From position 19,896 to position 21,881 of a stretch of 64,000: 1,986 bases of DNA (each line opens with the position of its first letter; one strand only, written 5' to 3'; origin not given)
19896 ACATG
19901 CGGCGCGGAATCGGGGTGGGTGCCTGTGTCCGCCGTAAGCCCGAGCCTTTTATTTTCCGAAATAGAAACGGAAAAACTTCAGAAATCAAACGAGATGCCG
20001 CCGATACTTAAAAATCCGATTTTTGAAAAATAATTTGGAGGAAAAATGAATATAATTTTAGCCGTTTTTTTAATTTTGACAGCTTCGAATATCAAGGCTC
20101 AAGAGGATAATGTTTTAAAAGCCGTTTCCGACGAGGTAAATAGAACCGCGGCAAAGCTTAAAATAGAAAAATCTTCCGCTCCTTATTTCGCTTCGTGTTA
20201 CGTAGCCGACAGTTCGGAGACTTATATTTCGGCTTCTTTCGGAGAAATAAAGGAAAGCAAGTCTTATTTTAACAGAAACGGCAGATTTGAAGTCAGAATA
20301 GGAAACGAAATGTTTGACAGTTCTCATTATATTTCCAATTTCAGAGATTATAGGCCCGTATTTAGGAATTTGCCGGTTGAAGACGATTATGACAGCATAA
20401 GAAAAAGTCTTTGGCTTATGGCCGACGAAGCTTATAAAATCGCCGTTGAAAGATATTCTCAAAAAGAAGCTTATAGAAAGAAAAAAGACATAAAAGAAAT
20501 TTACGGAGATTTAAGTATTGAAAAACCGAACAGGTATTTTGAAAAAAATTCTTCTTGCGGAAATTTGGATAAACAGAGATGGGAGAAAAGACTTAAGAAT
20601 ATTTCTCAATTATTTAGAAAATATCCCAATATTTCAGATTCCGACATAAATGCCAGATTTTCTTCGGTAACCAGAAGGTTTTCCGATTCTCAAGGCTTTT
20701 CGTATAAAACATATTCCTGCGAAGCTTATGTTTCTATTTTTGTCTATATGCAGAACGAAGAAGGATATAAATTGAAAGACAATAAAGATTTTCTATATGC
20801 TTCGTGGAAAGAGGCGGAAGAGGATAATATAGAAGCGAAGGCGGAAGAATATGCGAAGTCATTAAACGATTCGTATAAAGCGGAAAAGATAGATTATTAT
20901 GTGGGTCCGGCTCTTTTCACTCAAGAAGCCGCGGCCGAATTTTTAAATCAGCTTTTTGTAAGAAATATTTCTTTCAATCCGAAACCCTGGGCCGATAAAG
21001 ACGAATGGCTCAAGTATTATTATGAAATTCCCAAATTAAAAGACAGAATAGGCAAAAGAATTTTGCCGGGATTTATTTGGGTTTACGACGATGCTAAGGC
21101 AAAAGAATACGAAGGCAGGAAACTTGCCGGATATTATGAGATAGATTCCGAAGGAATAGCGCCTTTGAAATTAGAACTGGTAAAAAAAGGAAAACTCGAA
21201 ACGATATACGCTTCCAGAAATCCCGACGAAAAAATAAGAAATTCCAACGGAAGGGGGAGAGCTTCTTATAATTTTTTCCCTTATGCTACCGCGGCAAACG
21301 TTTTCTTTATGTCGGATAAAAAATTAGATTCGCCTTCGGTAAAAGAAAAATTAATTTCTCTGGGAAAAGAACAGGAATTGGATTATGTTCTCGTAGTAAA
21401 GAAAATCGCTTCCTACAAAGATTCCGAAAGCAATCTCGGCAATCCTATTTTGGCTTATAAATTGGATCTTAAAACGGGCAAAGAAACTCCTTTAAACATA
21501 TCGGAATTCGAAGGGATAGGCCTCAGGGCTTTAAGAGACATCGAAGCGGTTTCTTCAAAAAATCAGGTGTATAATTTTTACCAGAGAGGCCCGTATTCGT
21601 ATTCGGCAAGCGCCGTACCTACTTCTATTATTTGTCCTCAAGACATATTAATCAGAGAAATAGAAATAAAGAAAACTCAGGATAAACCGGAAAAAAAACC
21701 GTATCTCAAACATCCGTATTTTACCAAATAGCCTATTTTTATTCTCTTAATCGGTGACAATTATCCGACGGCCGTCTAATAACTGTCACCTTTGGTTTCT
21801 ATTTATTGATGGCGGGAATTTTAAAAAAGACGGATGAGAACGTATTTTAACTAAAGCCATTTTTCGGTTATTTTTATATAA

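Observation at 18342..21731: Secreted, enlarged TldD/TldE-like pair, one with and one without HExxGH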

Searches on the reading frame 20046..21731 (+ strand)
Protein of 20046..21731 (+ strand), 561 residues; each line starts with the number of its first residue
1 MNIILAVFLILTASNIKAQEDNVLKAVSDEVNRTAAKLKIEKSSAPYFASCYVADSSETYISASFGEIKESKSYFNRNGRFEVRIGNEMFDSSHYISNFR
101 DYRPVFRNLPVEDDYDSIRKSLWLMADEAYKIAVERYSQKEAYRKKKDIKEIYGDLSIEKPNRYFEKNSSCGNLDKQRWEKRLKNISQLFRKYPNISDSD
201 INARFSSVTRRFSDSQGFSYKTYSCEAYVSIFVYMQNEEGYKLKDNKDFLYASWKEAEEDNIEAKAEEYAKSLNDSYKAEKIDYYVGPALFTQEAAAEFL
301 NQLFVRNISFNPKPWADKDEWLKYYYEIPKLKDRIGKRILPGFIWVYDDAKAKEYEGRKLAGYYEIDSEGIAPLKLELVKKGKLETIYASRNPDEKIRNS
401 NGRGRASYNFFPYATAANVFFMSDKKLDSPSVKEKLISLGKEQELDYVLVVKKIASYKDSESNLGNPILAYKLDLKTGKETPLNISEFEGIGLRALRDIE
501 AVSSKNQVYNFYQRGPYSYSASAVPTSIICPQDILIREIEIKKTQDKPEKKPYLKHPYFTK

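Call 3: search_protein_families(library=pfam, proteins=[window:20046-21731:+], max_evalue=0.01)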
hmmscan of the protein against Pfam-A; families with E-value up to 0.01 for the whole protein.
window:20046-21731:+ (561 aa): 1 family
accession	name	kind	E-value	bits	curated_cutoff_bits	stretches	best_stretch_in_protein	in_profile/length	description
PF19289.4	PmbA_TldD_3rd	-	8.3e-13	48.4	22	1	288-542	5-219/220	PmbA/TldA metallopeptidase C-terminal domain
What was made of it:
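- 20046..21731 (+): Gene B: exported, catalytically dead TldD/E-fold partner (561 aa). Pfam PF19289 at 8.3e-13 (call 3).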

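Call 4: search_protein_families(library=ncbifam, proteins=[window:20046-21731:+], max_evalue=0.01)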
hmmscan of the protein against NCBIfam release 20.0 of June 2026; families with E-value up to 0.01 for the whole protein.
window:20046-21731:+ (561 aa): 0 families

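Call 11: find_homologous_proteins(query=window:20046-21728:+, max_evalue=0.00001)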
Query window:20046-21728:+ (561 aa): 48 proteins with E <= 0.00001 among 8000 candidates.
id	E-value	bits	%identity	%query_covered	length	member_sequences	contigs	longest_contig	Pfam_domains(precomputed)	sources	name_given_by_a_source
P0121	0.0e+0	1246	100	100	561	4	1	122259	PF19289.5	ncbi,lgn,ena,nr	ncbi:MAG: hypothetical protein GX447_08145 [Elusimicrobia bacterium]|nr:hypothetical protein [Elusim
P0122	3.5e-259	879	68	99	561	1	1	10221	PF19289.5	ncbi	-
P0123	1.3e-249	848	66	100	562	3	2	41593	PF19289.5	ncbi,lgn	ncbi:MAG: hypothetical protein Fur0012_04860 [Elusimicrobiota bacterium]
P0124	3.5e-236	804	64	99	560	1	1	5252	PF19289.5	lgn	-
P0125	6.0e-231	786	61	100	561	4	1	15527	PF19289.5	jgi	-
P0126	8.8e-210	716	58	99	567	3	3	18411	PF19289.5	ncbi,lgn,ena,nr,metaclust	ncbi:MAG: hypothetical protein COT17_01185 [Elusimicrobia bacterium CG08_land_8_20_14_0_20_51_18]|nr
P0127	9.3e-194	664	58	96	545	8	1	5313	PF19289.5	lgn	-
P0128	9.0e-193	660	56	96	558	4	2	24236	PF19289.5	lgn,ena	-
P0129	2.2e-190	652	55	97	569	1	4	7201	PF19289.5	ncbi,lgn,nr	ncbi:MAG: hypothetical protein HY746_07055 [Elusimicrobia bacterium]|nr:hypothetical protein [Elusim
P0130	1.8e-171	590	51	99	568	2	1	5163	PF19289.5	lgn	-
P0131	1.9e-168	580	49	99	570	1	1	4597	PF19289.5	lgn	-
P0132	1.7e-164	567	47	100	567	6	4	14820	PF19289.5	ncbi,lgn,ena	-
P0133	3.3e-164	566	49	100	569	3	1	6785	PF19289.5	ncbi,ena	-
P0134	1.1e-161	558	48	99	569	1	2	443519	PF19289.5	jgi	jgi:TldD protein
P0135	7.3e-148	512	46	99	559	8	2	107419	PF19289.5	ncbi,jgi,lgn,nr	ncbi:MAG: hypothetical protein KA059_00140 [Elusimicrobiales bacterium]|jgi:TldD protein|nr:hypothet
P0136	2.8e-141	490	43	99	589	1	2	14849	PF19289.5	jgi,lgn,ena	-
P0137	2.8e-141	490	43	99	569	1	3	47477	PF19289.5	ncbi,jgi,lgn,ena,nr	ncbi:MAG TPA: metallopeptidase TldD-related protein [Elusimicrobiales bacterium]|nr:metallopeptidase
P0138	5.8e-140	486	42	96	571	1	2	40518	PF19289.5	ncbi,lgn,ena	-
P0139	3.3e-138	480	43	100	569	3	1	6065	PF19289.5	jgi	jgi:predicted Zn-dependent protease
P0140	1.1e-137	479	43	99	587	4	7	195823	PF19289.5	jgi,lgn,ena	-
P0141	1.2e-137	478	41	100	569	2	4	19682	PF19289.5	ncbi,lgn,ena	-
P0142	1.5e-137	478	42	96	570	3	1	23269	PF19289.5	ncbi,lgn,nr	ncbi:MAG: metallopeptidase TldD-related protein [Elusimicrobia bacterium]|nr:metallopeptidase TldD-r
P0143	2.6e-137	477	41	100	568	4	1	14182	PF19289.5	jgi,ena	-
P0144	3.2e-136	474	41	100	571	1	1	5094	PF19289.5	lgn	-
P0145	4.7e-136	473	41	97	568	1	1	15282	PF19289.5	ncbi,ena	-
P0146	5.7e-136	473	41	100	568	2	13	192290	PF19289.5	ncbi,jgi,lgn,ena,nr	ncbi:MAG: hypothetical protein A2049_12330 [Elusimicrobia bacterium GWA2_62_23]|nr:MAG: hypothetical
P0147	3.7e-134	467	41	96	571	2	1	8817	PF19289.5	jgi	-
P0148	4.5e-134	467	42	100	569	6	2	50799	PF19289.5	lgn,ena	-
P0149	4.2e-133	463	41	99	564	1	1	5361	PF19289.5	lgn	-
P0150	1.9e-131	458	40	100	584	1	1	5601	PF19289.5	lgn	-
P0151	4.7e-130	453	40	97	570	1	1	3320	PF19289.5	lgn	-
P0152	5.9e-130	453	40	96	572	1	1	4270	PF19289.5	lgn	-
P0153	2.6e-129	451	40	100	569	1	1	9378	PF19289.5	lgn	-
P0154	9.1e-128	446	39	96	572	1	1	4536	PF19289.5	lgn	-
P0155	4.4e-127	444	40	96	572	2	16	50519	PF19289.5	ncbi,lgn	-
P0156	4.7e-122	427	42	96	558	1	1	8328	PF19289.5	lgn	-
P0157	1.0e-93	333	44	68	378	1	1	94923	PF19289.5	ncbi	-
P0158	1.6e-87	313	42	70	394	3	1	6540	PF19289.5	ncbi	ncbi:MAG: metallopeptidase TldD-related protein, partial [Elusimicrobiales bacterium]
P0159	8.2e-49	185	28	96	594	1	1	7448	PF19289.5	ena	-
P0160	1.8e-48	184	28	96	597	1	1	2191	PF19289.5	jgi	-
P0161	3.1e-48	183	28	96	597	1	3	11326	PF19289.5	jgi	jgi:TldD protein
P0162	3.7e-48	183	27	99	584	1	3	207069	PF19289.5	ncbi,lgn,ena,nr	ncbi:MAG: metallopeptidase TldD-related protein [Phycisphaerales bacterium]|nr:metallopeptidase TldD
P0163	3.4e-38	150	26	99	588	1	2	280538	PF19289.5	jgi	jgi:TldD protein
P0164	4.5e-36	143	26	95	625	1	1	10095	PF19289.5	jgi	jgi:TldD protein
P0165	3.2e-30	124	26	78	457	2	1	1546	PF19289.5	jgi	-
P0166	5.4e-30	123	27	97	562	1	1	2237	PF19289.5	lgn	-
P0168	1.5e-27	115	25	98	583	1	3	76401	-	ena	-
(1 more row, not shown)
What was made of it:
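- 20046..21731 (+): Homologs at 40-68% identity across Elusimicrobiota show purifying selection (call 11).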

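Call 14: search_solved_structures(query=window:20046-21728:+, max_evalue=1, show_alignments=1)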
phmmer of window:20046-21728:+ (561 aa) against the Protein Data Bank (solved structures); distinct sequences matched with E-value up to 1: 1.
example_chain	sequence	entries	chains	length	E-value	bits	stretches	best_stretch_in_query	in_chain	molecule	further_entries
5e3e_A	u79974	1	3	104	0.37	13.1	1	254-327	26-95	CdiI immunity protein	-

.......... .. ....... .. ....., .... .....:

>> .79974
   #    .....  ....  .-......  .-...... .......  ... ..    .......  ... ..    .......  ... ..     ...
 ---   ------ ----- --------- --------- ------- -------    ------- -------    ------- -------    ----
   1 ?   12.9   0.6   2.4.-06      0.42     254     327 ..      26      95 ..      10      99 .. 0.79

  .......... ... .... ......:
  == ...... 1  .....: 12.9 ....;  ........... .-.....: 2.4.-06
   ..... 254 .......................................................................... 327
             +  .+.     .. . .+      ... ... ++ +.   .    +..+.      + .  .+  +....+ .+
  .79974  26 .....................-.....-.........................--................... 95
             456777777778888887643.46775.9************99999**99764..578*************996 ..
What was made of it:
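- Tried and rejected: No hit (call 14).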

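Call 19: find_encoding_contigs(protein=P0134, flank=10000, max_places=2)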
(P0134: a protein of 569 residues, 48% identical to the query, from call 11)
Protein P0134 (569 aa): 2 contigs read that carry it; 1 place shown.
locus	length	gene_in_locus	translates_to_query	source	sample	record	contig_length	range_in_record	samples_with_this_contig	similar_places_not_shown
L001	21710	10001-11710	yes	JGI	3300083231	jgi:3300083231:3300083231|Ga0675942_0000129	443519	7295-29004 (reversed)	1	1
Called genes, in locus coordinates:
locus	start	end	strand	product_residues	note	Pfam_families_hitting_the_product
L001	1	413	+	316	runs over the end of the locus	PF00149:Metallophos, PF12850:Metallophos_2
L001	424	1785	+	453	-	PF01979:Amidohydro_1, PF07969:Amidohydro_3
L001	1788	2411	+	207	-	PF12804:NTP_transf_3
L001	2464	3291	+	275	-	PF02625:XdhC_CoxI, PF13478:XdhC_C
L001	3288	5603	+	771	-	PF01315:Ald_Xan_dh_C, PF02738:MoCoBD_1, PF20256:MoCoBD_2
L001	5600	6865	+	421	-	PF17680:FlgO (weak), PF03783:CsgG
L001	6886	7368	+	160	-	PF00111:Fer2, PF01799:Fer2_2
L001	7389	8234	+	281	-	PF00941:FAD_binding_5, PF03450:CO_deh_flav_C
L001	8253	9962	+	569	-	PF19289:PmbA_TldD_3rd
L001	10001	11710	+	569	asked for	PF19289:PmbA_TldD_3rd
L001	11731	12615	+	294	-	PF00941:FAD_binding_5, PF03450:CO_deh_flav_C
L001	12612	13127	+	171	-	PF00111:Fer2, PF13085:Fer2_3 (weak), PF01799:Fer2_2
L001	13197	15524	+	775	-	PF01315:Ald_Xan_dh_C, PF02738:MoCoBD_1, PF20256:MoCoBD_2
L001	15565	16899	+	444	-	PF03951:Gln-synt_N, PF00120:Gln-synt_C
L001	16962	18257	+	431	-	PF02321:OEP (weak)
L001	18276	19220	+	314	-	PF25917:BSH_RND, PF25954:Beta-barrel_RND_2, PF25990:Beta-barrel_YknX (weak)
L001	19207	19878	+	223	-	PF02463:SMC_N (weak), PF00005:ABC_tran, PF13304:AAA_21 (faint)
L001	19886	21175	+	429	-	PF12704:MacB_PCD, PF02687:FtsX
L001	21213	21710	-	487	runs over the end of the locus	PF04055:Radical_SAM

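Call 20: find_encoding_contigs(protein=P0162, flank=8000, max_places=2)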
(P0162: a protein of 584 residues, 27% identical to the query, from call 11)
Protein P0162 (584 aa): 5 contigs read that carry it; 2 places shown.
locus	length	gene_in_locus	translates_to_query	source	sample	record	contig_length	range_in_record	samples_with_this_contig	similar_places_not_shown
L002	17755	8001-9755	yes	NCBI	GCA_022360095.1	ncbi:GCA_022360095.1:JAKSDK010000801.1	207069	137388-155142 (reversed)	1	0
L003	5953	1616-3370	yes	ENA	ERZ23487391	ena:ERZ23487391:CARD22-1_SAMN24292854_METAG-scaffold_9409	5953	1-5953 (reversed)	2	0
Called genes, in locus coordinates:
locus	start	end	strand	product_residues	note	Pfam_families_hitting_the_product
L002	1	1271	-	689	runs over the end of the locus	PF26626:DUF8201 (weak)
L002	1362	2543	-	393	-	PF01926:MMR_HSR1 (faint), PF03193:RsgA_GTPase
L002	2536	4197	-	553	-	-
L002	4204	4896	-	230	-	PF07638:Sigma70_ECF, PF04542:Sigma70_r2, PF04545:Sigma70_r4, PF08281:Sigma70_r4_2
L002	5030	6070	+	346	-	PF13353:Fer4_12 (weak), PF04055:Radical_SAM, PF06463:Mob_synth_C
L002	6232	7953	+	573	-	PF19289:PmbA_TldD_3rd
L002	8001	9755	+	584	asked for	PF19289:PmbA_TldD_3rd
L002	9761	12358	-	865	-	PF01421:Reprolysin, PF13688:Reprolysin_5, PF13574:Reprolysin_2, PF13582:Reprolysin_3, PF00041:fn3 (faint)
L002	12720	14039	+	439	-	PF05684:DUF819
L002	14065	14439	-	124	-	PF12840:HTH_20, PF01022:HTH_5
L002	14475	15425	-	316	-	PF13793:Pribosyltran_N, PF00156:Pribosyltran, PF14572:Pribosyl_synth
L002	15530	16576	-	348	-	PF00356:LacI, PF00532:Peripla_BP_1 (weak), PF13377:Peripla_BP_3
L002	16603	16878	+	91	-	-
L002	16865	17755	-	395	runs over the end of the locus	PF00155:Aminotran_1_2, PF00202:Aminotran_3 (faint)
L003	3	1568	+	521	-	?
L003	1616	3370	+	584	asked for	PF19289:PmbA_TldD_3rd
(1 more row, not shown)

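Call 21: find_encoding_contigs(protein=P0163, flank=8000, max_places=2)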
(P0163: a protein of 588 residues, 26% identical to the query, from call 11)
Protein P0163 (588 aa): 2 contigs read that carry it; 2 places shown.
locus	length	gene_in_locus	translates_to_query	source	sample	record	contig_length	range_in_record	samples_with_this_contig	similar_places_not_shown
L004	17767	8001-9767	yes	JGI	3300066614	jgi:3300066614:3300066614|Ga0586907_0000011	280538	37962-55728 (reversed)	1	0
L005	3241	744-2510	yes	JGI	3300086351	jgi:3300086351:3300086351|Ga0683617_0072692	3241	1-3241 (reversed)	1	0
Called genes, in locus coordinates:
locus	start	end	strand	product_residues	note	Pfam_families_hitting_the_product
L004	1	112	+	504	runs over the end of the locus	PF00289:Biotin_carb_N, PF02786:CPSase_L_D2, PF07478:Dala_Dala_lig_C (weak), PF02785:Biotin_carb_C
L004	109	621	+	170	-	PF25917:BSH_RND (faint), PF25919:BSH_CusB (faint), PF25973:BSH_CzcB (faint), PF25997:BSH_YhbJ, PF00364:Biotin_lipoyl, PF25984:BSH_YknX (faint)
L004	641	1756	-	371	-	PF13623:SurA_N_2, PF13624:SurA_N_3, PF09312:SurA_N (weak), PF13145:Rotamase_2 (weak), PF13616:Rotamase_3, PF00639:Rotamase, PF27392:TP_0929_3rd (weak)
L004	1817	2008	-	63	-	PF00830:Ribosomal_L28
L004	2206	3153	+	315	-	PF02621:VitK2_biosynth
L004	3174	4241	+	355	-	PF04055:Radical_SAM, PF19288:CofH_C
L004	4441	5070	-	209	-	PF00075:RNase_H, PF13456:RVT_3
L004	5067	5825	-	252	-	PF24481:CT398_CC, PF02591:Zn_ribbon_9 (faint)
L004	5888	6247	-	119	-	PF19762:DUF6249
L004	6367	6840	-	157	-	-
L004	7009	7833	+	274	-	PF04773:FecR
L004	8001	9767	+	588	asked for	PF19289:PmbA_TldD_3rd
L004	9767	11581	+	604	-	PF19289:PmbA_TldD_3rd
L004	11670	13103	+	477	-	PF01545:Cation_efflux, PF16916:ZT_dimer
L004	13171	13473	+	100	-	-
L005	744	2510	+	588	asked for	PF19289:PmbA_TldD_3rd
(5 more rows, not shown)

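Call 22: find_encoding_contigs(protein=P0168, flank=8000, max_places=2)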
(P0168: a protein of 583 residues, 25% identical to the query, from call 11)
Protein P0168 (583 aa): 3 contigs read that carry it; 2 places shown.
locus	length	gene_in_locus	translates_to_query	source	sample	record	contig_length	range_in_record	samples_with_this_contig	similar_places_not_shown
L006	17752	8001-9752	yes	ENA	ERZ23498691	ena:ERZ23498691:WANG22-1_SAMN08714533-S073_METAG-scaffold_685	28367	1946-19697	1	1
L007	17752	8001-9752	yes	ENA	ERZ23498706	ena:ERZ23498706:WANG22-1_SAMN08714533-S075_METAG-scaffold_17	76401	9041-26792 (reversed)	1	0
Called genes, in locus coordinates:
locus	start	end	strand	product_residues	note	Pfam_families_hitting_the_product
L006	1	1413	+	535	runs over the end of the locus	PF00082:Peptidase_S8, PF18962:Por_Secre_tail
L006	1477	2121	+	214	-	PF00834:Ribul_P_3_epim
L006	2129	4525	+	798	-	PF13620:CarboxypepD_reg, PF13715:CarbopepD_reg_2, PF07715:Plug (weak)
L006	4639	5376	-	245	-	PF03741:TerC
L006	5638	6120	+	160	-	-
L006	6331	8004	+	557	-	PF19289:PmbA_TldD_3rd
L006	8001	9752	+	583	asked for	-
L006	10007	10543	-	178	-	PF19788:DUF6272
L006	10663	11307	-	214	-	PF12900:Pyridox_ox_2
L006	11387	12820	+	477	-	PF00392:GntR, PF00155:Aminotran_1_2, PF12897:Asp_aminotransf (weak)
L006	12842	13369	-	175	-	PF08922:DUF1905, PF13376:OmdA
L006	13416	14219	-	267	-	PF07719:TPR_2 (faint)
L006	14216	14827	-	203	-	PF04542:Sigma70_r2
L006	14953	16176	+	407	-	PF00082:Peptidase_S8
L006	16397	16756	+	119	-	-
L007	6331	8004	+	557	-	PF19289:PmbA_TldD_3rd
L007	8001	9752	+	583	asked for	-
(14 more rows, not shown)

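Call 57: predict_structure(alignment_id=A3)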
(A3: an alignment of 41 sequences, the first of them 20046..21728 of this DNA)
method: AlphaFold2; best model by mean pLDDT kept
length: 561 residues; sequences in the alignment: 41
mean_pLDDT: 91.9   pTM: 0.90
mean pLDDT of the five models: 91.9, 90.6, 90.3, 90.1, 89.6
residues with pLDDT >= 90: 468; 70-90: 63; 50-70: 20; < 50: 10
segments of 3 or more residues with pLDDT < 50: 11-19
pLDDT, mean of each block of 10 residues (from residue 1): 53 48 96 92 92 96 96 96 96 91 92 95 97 95 94 93 88 90 96 91 96 97 95 93 94 92 96 93 95 97 95 91 87 96 98 96 97 97 97 94 93 97 94 97 97 80 88 96 92 94 97 88 93 97 91 72 57
secondary structure, 60 per line:
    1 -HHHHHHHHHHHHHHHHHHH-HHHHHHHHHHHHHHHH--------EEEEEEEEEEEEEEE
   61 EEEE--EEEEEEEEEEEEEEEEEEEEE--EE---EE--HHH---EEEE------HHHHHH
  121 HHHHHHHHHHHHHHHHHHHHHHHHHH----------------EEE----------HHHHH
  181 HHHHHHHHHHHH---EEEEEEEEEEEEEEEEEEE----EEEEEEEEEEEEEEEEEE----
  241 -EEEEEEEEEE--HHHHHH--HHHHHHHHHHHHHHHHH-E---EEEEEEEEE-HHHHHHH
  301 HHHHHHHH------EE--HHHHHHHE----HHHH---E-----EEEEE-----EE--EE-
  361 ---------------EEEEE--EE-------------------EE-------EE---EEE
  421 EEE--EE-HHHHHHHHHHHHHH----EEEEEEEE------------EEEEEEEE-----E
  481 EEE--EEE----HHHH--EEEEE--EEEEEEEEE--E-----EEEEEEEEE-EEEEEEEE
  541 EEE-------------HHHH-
elements in order: H2-20 H22-37 E46-64 E67-87 E105-108 H115-146 E163-165 H176-192 E196-214 E219-236 E242-251 H254-259 H262-278 E284-292 H294-308 H319-325 H331-334 E344-348 E376-380 E418-423 H429-442 E447-454 E467-474 E480-483 E486-488 H493-496 E499-503 E506-514 E523-531 E533-543 H557-560
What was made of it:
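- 20046..21731 (+): AlphaFold2 pLDDT 91.9 (call 57).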

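Call 60: fold_search(model_id=the predicted structure, library=pdb)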
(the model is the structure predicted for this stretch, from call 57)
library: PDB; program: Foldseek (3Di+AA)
matches with E <= 10: 484; with E <= 0.001: 16
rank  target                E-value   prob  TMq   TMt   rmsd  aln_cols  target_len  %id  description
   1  5nj5_A                5.1e-24  1.00  0.62  0.71   5.7       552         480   11  E. coli Microcin-processing metalloprotease TldD/E with phosphate bound (released 2017-10-04)
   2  5nj5_C                5.7e-24  1.00  0.62  0.72   5.7       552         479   11  E. coli Microcin-processing metalloprotease TldD/E with phosphate bound (released 2017-10-04)
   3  5njf_A                8.0e-24  1.00  0.62  0.72   5.8       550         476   12  E. coli Microcin-processing metalloprotease TldD/E (TldD H262A mutant) with pentapeptide bound (released 2017-10-04)
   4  5njf_C                1.6e-23  1.00  0.62  0.71   5.7       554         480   11  E. coli Microcin-processing metalloprotease TldD/E (TldD H262A mutant) with pentapeptide bound (released 2017-10-04)
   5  5njc_A                3.8e-23  1.00  0.62  0.72   5.6       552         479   12  E. coli Microcin-processing metalloprotease TldD/E (TldD E263A mutant) with hexapeptide bound (released 2017-10-04)
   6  5njc_C                5.6e-23  1.00  0.62  0.71   5.8       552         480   12  E. coli Microcin-processing metalloprotease TldD/E (TldD E263A mutant) with hexapeptide bound (released 2017-10-04)
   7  6j6a_A                6.2e-23  1.00  0.58  0.71   5.7       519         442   15  Crystal structure of TldE from Thermococcus kodakarensis (released 2020-01-15)
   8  1vl4_A                3.3e-22  1.00  0.55  0.70   5.9       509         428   12  CRYSTAL STRUCTURE OF A PUTATIVE MODULATOR OF A DNA GYRASE (TM0727) FROM THERMOTOGA MARITIMA MSB8 AT 1.95 A RESOLUTION (released 2004-09-21)
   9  5nj5_B                5.4e-22  1.00  0.55  0.68   7.3       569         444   13  E. coli Microcin-processing metalloprotease TldD/E with phosphate bound (released 2017-10-04)
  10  5njb_B                9.4e-22  1.00  0.57  0.70   7.6       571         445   13  E. coli Microcin-processing metalloprotease TldD/E with actinonin bound (released 2017-10-04)
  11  3qtd_A                1.0e-21  1.00  0.60  0.75   5.4       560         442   14  Crystal structure of putative modulator of gyrase (PmbA) from Pseudomonas aeruginosa PAO1 (released 2011-03-30)
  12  3qtd_B                2.2e-21  1.00  0.57  0.71   6.5       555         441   14  Crystal structure of putative modulator of gyrase (PmbA) from Pseudomonas aeruginosa PAO1 (released 2011-03-30)
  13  5nj9_B                5.5e-21  1.00  0.58  0.71   6.5       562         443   13  E. coli Microcin-processing metalloprotease TldD/E with DRVY angiotensin fragment bound (released 2017-10-04)
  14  5nj9_D                6.5e-21  1.00  0.57  0.70   6.7       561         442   13  E. coli Microcin-processing metalloprotease TldD/E with DRVY angiotensin fragment bound (released 2017-10-04)
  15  1vpb                  1.9e-19  1.00  0.54  0.67   7.5       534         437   11  CRYSTAL STRUCTURE OF A PUTATIVE MODULATOR OF DNA GYRASE (BT3649) FROM BACTEROIDES THETAIOTAOMICRON VPI-5482 AT 1.75 A RE (released 2004-11-09)
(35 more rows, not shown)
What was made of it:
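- On TldE/PmbA (non-catalytic subunit), for gene B: The fold search slightly favours TldD (5e-24 against 5e-22; call 60).
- Closest known: TldE/PmbA homodimer structures of unknown activity. Same: They match B's model with E 6e-23 to 2e-19 (call 60).
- Closest known: TldE/PmbA homodimer structures of unknown activity. Different: It aligns end to end with its catalytic neighbour, carries a signal peptide, and its best fold match is TldD rather than TldE (call 60).
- B keeps the complete fold (calls 57, 60).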
